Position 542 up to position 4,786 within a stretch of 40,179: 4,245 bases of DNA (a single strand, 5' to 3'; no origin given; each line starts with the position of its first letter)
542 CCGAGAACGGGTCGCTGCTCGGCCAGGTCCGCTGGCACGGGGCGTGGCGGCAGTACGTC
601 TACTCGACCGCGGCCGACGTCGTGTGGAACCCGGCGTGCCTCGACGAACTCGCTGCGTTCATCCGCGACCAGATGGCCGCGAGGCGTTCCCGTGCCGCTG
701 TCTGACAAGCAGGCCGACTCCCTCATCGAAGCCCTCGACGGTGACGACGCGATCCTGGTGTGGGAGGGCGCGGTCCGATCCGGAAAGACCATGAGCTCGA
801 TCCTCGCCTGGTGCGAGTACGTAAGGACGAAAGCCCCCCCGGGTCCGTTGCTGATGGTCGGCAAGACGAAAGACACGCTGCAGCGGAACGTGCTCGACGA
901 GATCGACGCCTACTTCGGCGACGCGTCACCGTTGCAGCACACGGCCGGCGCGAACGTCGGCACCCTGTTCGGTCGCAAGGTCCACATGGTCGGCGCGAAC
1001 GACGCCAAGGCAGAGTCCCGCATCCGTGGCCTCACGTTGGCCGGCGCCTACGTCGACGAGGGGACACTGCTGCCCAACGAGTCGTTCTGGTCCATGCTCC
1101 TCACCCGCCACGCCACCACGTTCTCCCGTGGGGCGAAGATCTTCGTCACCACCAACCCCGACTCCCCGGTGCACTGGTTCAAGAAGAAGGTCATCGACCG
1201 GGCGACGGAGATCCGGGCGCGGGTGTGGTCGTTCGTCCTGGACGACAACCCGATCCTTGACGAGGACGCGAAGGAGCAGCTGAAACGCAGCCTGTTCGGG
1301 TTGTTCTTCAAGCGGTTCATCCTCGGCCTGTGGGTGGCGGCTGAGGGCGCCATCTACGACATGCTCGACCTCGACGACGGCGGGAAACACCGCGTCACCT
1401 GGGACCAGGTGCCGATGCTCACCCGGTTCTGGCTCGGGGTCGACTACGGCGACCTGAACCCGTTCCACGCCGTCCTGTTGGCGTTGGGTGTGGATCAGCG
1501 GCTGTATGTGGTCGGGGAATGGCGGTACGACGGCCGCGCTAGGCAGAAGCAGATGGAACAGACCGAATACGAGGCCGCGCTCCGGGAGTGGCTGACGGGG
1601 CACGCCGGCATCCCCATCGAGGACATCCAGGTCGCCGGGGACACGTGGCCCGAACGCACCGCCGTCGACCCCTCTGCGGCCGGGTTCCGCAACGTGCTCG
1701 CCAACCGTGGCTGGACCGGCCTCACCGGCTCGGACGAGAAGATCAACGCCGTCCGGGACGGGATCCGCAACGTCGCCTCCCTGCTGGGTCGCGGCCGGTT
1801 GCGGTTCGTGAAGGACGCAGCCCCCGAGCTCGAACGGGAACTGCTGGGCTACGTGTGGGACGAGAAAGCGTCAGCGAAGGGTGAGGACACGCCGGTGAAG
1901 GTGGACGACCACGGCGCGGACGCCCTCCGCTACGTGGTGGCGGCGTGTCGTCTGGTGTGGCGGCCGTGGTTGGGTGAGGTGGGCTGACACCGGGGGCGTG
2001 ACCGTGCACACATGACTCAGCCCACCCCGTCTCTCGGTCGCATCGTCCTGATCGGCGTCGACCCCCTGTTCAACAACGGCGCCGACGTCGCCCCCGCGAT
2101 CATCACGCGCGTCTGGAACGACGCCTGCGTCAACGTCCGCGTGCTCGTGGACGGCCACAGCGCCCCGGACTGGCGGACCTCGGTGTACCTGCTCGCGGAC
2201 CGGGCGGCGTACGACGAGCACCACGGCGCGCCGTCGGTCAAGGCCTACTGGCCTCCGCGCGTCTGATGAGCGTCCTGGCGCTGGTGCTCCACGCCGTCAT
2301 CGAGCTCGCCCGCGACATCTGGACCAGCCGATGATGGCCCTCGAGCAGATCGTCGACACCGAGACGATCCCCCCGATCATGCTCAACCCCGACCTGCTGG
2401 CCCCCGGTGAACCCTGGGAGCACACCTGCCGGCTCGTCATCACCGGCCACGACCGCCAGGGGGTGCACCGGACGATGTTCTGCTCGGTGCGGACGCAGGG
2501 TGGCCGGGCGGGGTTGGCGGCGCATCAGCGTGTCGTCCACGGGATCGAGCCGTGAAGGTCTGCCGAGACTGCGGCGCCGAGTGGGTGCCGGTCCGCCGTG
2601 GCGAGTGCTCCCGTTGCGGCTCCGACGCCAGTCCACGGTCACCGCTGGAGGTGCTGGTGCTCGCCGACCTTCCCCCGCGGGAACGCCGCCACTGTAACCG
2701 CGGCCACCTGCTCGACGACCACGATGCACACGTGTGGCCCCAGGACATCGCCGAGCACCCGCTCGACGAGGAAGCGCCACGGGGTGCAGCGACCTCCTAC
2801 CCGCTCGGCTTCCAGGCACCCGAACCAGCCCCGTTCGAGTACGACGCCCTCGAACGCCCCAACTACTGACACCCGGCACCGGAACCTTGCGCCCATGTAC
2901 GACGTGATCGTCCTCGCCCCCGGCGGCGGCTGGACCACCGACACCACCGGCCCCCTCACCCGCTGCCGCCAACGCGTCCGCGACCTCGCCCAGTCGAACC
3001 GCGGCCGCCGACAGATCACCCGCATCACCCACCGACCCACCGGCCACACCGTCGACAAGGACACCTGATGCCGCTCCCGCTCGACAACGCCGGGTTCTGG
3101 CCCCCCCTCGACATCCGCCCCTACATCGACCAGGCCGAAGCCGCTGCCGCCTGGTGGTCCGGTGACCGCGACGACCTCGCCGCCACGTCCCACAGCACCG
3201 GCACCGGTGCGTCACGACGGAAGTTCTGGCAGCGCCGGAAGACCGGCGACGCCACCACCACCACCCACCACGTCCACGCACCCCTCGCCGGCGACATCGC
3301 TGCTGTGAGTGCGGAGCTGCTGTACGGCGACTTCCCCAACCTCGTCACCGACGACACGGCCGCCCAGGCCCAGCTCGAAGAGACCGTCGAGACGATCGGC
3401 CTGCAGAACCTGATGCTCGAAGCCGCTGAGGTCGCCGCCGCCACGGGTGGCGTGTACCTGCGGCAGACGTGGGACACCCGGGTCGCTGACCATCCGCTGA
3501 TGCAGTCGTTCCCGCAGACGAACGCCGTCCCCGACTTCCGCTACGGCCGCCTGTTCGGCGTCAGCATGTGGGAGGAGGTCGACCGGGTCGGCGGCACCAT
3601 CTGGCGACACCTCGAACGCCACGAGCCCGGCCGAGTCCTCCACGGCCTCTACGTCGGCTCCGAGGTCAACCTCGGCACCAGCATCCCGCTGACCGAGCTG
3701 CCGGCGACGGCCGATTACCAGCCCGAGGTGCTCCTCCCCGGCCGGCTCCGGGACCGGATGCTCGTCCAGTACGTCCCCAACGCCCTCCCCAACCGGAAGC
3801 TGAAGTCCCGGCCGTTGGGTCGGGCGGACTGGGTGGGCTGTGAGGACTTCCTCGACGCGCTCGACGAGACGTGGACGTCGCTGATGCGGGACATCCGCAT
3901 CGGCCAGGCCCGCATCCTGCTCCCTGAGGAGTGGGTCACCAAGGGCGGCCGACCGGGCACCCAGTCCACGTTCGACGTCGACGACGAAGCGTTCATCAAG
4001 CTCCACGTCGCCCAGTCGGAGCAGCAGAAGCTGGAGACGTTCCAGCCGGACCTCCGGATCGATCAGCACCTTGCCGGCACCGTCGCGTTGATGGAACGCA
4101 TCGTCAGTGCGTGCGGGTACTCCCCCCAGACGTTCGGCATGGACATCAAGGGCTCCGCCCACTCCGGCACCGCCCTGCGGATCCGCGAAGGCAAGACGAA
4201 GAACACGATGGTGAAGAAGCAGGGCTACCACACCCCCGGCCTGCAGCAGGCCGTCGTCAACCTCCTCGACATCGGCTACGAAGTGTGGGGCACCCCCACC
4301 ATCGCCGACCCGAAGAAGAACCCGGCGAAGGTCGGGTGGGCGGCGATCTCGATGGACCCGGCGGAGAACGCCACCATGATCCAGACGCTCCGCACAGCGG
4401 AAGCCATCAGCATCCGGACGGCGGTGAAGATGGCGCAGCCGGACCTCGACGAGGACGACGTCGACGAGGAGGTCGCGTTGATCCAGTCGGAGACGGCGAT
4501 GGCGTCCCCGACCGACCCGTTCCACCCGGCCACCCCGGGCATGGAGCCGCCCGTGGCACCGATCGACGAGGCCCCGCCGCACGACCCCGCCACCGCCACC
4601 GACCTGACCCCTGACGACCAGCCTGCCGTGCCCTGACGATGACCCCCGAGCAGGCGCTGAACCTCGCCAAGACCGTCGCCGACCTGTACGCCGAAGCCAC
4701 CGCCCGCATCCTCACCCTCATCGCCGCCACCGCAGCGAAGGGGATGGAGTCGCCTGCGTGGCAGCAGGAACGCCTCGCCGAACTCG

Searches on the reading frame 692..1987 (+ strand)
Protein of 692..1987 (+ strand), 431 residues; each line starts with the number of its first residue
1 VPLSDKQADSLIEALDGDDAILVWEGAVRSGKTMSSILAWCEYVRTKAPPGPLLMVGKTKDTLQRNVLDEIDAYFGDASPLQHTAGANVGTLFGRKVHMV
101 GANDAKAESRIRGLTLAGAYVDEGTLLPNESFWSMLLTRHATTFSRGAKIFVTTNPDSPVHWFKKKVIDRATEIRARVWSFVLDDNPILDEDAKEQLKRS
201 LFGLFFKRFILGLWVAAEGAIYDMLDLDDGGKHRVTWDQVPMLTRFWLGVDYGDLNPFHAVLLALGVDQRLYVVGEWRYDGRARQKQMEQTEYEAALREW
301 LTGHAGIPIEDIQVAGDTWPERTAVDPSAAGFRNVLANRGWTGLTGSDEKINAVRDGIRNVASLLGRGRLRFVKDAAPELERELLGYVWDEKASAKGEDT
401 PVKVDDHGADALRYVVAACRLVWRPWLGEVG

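Call 68: search_protein_families(library=pfam, proteins=[window:692-1987:+], max_evalue=0.01)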
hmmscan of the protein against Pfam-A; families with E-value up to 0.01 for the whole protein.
window:692-1987:+ (431 aa): 3 families
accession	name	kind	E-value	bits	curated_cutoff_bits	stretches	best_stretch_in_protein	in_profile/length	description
PF03237.21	Terminase_6N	-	1.1e-07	32.1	22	1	94-226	76-212/215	Terminase large subunit, T4likevirus-type, N-terminal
PF04466.19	Terminase_3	-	0.0014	18.7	23.2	1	93-198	78-184/201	Phage terminase large subunit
PF05876.18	GpA_ATPase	-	0.0024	18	25.6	1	26-159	34-176/247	Phage terminase large subunit gpA, ATPase domain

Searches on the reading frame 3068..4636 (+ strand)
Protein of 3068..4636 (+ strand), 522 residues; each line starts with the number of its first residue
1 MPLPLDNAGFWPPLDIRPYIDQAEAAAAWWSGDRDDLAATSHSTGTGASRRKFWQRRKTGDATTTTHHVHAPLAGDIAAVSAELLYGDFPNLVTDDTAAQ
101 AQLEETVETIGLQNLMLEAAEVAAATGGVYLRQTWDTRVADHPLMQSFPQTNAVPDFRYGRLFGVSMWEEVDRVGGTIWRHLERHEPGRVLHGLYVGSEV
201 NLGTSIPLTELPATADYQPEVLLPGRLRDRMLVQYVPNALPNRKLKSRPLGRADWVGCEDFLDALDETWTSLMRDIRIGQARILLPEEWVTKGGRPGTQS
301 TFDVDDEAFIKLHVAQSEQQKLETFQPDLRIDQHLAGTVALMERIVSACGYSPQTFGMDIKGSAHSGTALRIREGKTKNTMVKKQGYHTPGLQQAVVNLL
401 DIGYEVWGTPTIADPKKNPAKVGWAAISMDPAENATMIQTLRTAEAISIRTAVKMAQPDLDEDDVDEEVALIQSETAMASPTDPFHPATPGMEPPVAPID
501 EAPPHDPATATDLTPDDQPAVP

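Call 15: search_dna_similar(query=window:3068-4636:+, collection=phages, mode=protein, max_rows=15)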
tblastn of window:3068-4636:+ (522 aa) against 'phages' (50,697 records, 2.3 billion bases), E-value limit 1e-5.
Records with a match: 105; places in all: 105; records where one place covers at least 80% of the query: 85.
Best place of each record, by identity: <60% 105.
By first word of the organism name: Streptomyces 41; Microbacterium 30; Bacillus 13; Gordonia 11; Bacteriophage 2; Rhodococcus 2; Latilactobacillus 2; Curtobacterium 1; Micromonospora 1; Corynebacterium 1; and 1 more.
By host as written in the record: Microbacterium foliorum NRRL B-24224 20; Streptomyces sanglieri UNT16F27A 16; Streptomyces venezuelae ATCC 10712 11; Microbacterium foliorum NRRL B-24224 SEA 9; Gordonia rubripertincta NRRL B-16540 6; Streptomyces lividans JI 1326 4; - 4; Bacillus cereus 4; and 20 more.
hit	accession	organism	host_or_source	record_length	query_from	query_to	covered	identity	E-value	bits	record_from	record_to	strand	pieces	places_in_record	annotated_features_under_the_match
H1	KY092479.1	Streptomyces phage Ididsumtinwong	Streptomyces venezuelae ATCC 10712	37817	1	484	93%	36.1%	2e-70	250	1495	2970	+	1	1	portal protein | hypothetical protein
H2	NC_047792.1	Streptomyces phage Ididsumtinwong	Streptomyces venezuelae ATCC 10712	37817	1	484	93%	36.1%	2e-70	250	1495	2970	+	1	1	portal protein | hypothetical protein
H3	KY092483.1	Streptomyces phage Bioscum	Streptomyces venezuelae ATCC 10712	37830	1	484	93%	36.1%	2e-70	250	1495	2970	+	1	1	portal protein | hypothetical protein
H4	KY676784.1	Streptomyces phage ToastyFinz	Streptomyces viridochromogenes DSM40736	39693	1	484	93%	36.0%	4e-80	278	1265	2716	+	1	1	portal protein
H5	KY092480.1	Streptomyces phage Picard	Streptomyces venezuelae ATCC 10712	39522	6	484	92%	36.3%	6e-77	269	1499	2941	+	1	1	portal protein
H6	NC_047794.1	Streptomyces phage Picard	Streptomyces venezuelae ATCC 10712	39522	6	484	92%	36.3%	6e-77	269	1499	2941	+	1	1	portal protein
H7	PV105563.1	Streptomyces phage Tubberson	Streptomyces mirabilis NRRL B-2400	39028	2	484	93%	35.9%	2e-74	262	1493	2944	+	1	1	3: portal protein | 2: hypothetical protein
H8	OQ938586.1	Streptomyces phage SoJo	Streptomyces mirabilis NRRL B-2400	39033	2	484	93%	35.9%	3e-74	261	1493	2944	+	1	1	3: portal protein | 2: hypothetical protein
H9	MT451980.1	Streptomyces phage Ignacio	Streptomyces sanglieri UNT16F27A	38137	7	484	92%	36.2%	2e-66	238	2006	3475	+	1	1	4: portal protein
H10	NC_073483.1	Streptomyces phage Ignacio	Streptomyces sanglieri UNT16F27A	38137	7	484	92%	36.2%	2e-66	238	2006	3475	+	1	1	4: portal protein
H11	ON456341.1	Streptomyces phage HFrancette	Streptomyces sanglieri UNT16F27A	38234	7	484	92%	36.2%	2e-66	238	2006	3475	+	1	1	4: portal protein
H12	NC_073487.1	Streptomyces phage HFrancette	Streptomyces sanglieri UNT16F27A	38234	7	484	92%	36.2%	2e-66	238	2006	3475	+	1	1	4: portal protein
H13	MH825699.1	Streptomyces phage Darolandstone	Streptomyces platensis MJ1A1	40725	28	497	90%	36.6%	5e-76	266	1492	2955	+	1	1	3: portal protein | 4: MuF-like minor capsid protein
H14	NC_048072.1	Streptomyces phage Darolandstone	Streptomyces platensis MJ1A1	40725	28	497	90%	36.6%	5e-76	266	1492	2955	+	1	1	3: portal protein | 4: head morphogenesis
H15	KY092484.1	Streptomyces phage Raleigh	Streptomyces griseus ATCC 10137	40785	28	484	88%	37.5%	3e-75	264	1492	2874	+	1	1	portal protein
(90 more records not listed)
